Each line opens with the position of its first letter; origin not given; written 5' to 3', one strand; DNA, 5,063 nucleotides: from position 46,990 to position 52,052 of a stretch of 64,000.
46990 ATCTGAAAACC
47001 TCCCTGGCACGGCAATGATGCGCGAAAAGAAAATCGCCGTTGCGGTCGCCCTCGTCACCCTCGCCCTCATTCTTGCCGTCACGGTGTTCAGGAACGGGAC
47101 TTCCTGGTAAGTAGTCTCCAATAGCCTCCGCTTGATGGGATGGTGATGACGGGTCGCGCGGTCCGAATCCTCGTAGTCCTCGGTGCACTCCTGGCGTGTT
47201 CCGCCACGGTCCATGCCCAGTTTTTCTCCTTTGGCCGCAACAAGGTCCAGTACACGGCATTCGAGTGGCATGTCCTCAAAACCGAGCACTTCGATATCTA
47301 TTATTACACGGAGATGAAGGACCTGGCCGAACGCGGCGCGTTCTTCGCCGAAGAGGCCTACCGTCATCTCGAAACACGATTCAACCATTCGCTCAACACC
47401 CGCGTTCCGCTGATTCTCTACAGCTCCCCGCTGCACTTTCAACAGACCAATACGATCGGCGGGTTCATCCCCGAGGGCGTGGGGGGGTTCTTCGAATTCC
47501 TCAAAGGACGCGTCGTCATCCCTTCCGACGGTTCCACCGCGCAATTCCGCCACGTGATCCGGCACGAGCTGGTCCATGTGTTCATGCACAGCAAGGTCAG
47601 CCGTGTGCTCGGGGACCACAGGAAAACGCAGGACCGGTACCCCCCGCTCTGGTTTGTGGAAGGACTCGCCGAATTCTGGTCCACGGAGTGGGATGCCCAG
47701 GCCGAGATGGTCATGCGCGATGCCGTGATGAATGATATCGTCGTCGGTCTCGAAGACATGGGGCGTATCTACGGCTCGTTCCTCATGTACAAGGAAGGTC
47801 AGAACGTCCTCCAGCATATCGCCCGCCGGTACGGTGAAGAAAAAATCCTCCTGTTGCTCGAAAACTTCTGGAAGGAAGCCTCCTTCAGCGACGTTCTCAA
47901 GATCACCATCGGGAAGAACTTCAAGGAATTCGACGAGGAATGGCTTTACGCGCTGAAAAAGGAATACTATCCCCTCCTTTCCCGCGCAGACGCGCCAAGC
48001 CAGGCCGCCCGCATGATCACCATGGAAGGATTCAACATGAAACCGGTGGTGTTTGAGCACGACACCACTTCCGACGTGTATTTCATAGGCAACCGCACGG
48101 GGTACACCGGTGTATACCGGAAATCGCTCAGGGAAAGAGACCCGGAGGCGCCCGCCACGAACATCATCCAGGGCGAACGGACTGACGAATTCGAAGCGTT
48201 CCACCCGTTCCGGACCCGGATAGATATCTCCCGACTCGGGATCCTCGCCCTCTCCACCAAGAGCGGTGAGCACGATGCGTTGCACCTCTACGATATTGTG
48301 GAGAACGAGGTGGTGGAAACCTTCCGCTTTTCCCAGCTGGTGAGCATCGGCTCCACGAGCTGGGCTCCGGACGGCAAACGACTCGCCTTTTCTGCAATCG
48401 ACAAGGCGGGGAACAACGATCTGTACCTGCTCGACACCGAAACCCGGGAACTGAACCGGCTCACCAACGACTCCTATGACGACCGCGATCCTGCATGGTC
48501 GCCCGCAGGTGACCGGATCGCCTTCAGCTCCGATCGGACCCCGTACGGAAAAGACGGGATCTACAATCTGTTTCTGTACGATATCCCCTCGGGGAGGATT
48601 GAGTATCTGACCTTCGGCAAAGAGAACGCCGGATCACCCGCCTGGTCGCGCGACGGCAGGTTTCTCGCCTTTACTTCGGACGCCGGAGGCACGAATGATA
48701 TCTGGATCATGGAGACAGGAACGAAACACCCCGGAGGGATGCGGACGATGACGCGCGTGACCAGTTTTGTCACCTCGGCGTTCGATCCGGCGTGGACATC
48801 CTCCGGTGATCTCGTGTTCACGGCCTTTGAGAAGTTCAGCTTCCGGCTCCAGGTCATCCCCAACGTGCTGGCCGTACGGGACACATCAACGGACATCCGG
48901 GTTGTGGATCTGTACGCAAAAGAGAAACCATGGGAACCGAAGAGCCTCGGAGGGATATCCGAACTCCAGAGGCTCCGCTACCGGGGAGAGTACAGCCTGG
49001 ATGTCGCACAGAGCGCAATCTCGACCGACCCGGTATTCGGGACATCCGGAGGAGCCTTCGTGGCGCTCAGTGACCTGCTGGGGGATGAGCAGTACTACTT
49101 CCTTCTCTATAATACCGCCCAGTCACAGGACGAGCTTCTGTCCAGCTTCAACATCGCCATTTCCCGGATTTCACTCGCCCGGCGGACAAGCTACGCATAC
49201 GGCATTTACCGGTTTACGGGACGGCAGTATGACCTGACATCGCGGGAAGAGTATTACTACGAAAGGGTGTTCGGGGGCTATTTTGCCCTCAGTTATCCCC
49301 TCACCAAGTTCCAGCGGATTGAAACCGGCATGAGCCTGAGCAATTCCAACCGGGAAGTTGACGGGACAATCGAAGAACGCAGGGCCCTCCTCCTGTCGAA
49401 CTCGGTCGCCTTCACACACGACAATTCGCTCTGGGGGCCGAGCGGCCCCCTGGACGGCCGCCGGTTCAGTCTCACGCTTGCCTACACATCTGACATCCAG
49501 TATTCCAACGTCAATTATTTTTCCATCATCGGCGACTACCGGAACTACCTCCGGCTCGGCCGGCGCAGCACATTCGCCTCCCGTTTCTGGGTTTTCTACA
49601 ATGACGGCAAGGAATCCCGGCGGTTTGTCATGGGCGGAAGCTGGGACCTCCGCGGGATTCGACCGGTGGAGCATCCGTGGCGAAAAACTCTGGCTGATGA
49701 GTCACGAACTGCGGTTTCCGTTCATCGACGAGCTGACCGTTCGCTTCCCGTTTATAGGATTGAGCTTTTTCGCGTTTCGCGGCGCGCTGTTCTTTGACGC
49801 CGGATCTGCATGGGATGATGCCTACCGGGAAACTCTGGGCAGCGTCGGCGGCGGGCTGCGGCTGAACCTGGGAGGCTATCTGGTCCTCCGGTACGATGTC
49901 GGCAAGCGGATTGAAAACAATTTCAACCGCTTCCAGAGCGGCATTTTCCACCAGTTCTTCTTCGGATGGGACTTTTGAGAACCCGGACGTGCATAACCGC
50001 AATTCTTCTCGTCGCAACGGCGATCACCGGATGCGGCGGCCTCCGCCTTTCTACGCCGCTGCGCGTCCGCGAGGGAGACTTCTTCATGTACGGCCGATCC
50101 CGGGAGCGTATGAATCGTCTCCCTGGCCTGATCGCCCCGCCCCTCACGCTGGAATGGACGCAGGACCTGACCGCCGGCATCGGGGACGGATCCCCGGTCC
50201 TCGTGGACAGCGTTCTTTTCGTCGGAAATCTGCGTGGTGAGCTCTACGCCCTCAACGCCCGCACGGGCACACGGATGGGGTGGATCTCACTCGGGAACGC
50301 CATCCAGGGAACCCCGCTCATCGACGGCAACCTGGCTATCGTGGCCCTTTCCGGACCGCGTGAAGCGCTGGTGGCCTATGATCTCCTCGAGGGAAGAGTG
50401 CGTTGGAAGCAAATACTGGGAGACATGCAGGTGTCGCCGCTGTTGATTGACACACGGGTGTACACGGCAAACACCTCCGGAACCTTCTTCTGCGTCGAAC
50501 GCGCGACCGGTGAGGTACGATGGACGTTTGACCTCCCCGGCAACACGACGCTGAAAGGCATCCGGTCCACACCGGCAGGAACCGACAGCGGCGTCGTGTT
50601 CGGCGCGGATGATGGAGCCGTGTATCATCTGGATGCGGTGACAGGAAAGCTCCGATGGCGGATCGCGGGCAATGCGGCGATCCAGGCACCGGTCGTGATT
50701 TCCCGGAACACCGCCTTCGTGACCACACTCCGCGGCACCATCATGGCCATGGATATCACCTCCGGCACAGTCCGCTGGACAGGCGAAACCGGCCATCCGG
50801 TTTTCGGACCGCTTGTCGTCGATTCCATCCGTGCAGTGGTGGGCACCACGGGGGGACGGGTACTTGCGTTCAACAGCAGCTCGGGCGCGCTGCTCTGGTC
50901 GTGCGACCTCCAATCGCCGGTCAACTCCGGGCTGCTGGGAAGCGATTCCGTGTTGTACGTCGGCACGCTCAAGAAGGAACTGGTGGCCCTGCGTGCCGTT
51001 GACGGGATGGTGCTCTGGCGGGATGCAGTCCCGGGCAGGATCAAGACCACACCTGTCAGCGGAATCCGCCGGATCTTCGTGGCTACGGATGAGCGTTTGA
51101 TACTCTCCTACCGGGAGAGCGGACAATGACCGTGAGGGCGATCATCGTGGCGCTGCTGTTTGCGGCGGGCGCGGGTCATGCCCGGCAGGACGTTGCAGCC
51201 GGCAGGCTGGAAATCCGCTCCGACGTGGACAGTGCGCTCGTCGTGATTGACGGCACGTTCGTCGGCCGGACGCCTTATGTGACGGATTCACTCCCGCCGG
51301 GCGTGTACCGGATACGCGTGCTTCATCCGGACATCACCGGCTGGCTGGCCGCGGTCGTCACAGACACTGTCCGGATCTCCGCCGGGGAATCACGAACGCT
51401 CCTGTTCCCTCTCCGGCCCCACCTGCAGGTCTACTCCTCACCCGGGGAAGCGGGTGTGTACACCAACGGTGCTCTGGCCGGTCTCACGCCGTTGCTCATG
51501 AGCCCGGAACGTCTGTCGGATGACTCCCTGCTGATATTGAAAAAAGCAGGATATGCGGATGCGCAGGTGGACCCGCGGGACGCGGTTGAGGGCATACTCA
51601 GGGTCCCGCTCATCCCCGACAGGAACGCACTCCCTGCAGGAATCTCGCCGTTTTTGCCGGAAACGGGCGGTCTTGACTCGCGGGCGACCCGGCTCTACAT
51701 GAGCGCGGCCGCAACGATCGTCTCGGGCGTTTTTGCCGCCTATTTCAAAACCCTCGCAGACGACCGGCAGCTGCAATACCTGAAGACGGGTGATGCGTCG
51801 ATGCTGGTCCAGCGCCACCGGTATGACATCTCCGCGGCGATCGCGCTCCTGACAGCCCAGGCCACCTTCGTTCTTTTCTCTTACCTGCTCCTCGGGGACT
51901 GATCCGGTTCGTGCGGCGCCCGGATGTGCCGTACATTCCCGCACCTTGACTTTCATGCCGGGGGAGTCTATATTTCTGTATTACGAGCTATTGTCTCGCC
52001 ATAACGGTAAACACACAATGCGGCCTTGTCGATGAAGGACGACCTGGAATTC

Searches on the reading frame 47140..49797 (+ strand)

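Call 41: search_protein_families(library=pfam, proteins=[window:47140-49797:+], max_evalue=0.001)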
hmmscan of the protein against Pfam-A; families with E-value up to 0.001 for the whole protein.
window:47140-49797:+ (885 aa): 4 families
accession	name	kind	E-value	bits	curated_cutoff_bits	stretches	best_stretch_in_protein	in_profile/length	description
PF07676.18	PD40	-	2.4e-18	66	20.9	2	440-475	3-37/38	WD40-like Beta Propeller Repeat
PF00930.27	DPPIV_N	-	9.6e-10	38.1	22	0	425-465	22-62/354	Dipeptidyl peptidase IV (DPP IV) N-terminal region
PF13485.12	Peptidase_MA_2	-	2.6e-06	27.8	32.4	1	141-270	71-197/201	Peptidase MA superfamily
PF25174.1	Beta-prop_THOC3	-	3.6e-06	26.6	305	1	378-529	68-205/272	THOC3 beta-propeller domain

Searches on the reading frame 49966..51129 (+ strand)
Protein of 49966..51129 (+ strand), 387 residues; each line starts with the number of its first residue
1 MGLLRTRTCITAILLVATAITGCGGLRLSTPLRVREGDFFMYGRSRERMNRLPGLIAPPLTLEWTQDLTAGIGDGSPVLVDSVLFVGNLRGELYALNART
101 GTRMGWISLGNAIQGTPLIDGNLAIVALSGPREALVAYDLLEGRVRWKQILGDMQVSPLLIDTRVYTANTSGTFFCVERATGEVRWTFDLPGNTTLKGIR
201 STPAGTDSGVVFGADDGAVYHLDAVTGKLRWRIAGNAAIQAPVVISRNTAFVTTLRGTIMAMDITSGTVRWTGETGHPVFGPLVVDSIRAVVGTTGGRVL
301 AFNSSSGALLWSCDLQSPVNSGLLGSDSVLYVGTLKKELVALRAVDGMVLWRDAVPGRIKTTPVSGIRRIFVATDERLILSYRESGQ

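Call 41: search_protein_families(library=pfam, proteins=[window:49966-51129:+], max_evalue=0.001)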
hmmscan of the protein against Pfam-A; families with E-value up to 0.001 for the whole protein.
window:49966-51129:+ (387 aa): 4 families
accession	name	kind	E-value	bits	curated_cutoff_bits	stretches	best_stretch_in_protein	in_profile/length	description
PF13360.13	PQQ_2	-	3e-56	191.1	27.6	5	204-314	30-145/233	Outer membrane protein assembly factor BamB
PF13570.13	Beta-prop_ACSF4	-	3e-41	142.3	133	2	197-323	91-220/329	Beta-alanine-activating enzyme, beta-propeller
PF01011.28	PQQ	-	3.8e-13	49.4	26.7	1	154-315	49-208/595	Glucose/ethanol/alcohol dehydrogenase, beta-propeller domain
PF14435.11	SUKH-4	-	0.00021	21.9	25.5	0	198-255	70-125/179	SUKH-4 immunity protein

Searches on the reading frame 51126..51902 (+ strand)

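Call 41: search_protein_families(library=pfam, proteins=[window:51126-51902:+], max_evalue=0.001)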
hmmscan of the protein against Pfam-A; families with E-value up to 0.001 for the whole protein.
window:51126-51902:+ (258 aa): 1 family
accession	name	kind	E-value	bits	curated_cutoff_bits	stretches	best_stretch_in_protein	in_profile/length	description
PF08308.17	PEGA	-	2.1e-12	47.2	20.8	1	26-68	2-44/71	PEGA domain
